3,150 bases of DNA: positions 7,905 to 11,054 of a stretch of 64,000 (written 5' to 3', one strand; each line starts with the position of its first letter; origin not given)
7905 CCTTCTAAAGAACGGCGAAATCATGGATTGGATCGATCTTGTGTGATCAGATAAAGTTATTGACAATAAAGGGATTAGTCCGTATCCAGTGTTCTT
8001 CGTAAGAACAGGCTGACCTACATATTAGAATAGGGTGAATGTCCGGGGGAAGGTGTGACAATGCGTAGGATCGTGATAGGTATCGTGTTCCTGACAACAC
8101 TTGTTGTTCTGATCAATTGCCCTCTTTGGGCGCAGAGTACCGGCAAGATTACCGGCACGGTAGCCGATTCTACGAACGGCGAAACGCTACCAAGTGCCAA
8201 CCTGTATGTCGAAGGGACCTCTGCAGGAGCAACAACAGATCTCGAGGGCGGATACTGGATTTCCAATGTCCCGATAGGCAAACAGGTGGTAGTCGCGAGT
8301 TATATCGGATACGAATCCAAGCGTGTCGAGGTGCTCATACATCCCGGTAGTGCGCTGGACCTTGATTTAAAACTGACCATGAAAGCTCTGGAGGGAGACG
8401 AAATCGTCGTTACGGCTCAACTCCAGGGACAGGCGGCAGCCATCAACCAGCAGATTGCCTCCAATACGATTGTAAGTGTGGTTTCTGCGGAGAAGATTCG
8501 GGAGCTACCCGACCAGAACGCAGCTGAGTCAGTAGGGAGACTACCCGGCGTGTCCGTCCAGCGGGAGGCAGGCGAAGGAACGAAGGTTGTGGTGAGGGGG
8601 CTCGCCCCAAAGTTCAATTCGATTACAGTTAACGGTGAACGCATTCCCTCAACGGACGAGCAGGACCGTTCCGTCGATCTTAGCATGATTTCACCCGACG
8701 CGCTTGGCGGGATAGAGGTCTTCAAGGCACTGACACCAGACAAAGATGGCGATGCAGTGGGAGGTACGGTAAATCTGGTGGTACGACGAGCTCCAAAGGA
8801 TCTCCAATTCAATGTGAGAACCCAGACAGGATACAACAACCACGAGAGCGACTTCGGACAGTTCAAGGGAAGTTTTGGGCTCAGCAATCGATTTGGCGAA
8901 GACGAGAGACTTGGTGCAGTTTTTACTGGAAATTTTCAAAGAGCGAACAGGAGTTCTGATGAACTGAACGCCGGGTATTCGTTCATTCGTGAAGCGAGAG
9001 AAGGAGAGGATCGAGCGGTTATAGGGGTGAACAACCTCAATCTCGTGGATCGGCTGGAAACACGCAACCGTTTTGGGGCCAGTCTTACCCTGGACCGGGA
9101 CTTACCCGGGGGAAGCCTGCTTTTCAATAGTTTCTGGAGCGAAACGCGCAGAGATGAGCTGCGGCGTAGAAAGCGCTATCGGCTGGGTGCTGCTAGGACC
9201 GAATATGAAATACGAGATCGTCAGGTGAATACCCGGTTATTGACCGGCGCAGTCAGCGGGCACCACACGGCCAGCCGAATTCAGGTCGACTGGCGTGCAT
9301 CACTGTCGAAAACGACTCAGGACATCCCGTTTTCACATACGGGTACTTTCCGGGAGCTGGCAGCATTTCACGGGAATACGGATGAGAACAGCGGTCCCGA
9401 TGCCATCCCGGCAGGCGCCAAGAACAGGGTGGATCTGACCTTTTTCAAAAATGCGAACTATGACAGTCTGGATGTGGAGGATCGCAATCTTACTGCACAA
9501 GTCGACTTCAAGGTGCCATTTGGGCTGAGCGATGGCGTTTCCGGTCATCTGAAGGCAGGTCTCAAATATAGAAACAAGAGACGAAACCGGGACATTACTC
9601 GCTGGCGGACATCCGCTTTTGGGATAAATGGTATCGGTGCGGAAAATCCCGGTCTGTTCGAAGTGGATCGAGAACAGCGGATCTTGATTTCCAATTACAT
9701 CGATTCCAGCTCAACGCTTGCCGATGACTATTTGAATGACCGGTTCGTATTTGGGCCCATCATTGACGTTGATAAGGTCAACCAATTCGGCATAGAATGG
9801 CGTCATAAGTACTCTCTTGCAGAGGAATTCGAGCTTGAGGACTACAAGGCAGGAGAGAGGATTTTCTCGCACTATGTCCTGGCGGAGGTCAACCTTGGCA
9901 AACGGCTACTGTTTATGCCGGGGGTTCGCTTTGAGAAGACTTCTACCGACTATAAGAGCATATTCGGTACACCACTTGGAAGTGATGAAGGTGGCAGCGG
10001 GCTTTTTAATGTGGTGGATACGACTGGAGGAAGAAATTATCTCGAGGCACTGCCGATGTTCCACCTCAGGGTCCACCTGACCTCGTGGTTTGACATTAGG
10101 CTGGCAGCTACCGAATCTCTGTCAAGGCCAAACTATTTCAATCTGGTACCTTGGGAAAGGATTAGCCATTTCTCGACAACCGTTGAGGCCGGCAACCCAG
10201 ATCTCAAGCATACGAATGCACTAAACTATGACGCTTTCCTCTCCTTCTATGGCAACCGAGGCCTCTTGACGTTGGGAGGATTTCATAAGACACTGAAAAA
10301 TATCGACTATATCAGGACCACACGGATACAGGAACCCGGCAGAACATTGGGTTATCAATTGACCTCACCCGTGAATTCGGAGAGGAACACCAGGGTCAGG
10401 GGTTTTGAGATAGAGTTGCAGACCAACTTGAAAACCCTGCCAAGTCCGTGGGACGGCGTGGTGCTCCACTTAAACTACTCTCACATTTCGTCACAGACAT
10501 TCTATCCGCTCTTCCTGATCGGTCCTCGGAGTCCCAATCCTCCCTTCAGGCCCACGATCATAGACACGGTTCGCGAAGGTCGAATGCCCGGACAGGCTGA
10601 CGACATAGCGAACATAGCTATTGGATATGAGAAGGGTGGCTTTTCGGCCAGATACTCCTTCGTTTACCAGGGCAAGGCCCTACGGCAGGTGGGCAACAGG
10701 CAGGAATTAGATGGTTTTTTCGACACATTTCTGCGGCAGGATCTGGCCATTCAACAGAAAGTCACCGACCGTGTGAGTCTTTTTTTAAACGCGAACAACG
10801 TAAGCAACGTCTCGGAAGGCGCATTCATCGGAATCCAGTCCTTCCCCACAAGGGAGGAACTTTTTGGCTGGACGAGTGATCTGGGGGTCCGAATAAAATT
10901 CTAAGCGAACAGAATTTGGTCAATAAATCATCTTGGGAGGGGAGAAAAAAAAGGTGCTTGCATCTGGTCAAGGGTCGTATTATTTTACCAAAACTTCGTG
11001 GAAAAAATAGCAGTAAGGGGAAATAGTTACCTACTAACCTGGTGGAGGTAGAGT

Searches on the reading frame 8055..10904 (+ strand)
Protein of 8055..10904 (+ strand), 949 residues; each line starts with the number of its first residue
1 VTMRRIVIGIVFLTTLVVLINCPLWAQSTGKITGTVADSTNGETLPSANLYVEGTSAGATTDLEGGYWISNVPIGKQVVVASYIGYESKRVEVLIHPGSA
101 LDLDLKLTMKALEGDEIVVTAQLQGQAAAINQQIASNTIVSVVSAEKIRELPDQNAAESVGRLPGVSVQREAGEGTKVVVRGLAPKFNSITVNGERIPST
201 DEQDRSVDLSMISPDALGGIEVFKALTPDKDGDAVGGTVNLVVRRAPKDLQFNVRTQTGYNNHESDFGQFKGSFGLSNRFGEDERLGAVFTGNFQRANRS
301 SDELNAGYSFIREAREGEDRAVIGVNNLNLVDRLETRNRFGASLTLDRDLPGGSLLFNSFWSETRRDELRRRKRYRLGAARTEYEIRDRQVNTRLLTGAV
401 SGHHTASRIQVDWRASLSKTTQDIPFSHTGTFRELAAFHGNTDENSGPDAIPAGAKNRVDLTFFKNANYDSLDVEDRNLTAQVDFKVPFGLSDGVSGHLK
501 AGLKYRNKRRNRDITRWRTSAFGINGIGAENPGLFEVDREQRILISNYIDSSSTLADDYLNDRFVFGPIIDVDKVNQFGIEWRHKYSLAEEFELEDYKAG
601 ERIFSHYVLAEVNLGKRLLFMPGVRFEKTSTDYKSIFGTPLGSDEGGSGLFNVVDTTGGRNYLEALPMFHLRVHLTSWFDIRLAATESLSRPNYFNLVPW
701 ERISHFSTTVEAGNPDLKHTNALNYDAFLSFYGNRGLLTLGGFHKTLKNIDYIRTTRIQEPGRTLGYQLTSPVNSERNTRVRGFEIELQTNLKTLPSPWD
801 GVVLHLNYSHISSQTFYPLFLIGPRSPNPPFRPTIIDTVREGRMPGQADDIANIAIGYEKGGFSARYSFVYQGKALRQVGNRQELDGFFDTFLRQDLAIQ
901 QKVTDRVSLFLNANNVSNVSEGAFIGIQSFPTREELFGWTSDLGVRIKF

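Call 33: search_protein_families(library=pfam, proteins=[window:8055-10904:+], max_evalue=0.00001)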
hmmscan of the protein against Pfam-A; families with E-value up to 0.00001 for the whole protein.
window:8055-10904:+ (949 aa): 5 families
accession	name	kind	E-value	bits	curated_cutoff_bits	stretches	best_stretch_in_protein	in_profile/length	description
PF00593.30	TonB_dep_Rec_b-barrel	-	2.8e-31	110.3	27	1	440-916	26-436/436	TonB dependent receptor-like, beta-barrel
PF13715.12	CarbopepD_reg_2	-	1.8e-19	69.9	32.2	1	32-119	1-88/88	CarboxypepD_reg-like domain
PF07715.20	Plug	-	5.5e-17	62.7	23.9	1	137-238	6-107/107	TonB-dependent Receptor Plug Domain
PF13620.12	CarboxypepD_reg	-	6.8e-16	58.8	32.3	1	32-108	2-82/82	Carboxypeptidase regulatory-like domain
PF14905.12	OMP_b-brl_3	-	6.2e-14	52.3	27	1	596-918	107-375/408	Outer membrane protein beta-barrel family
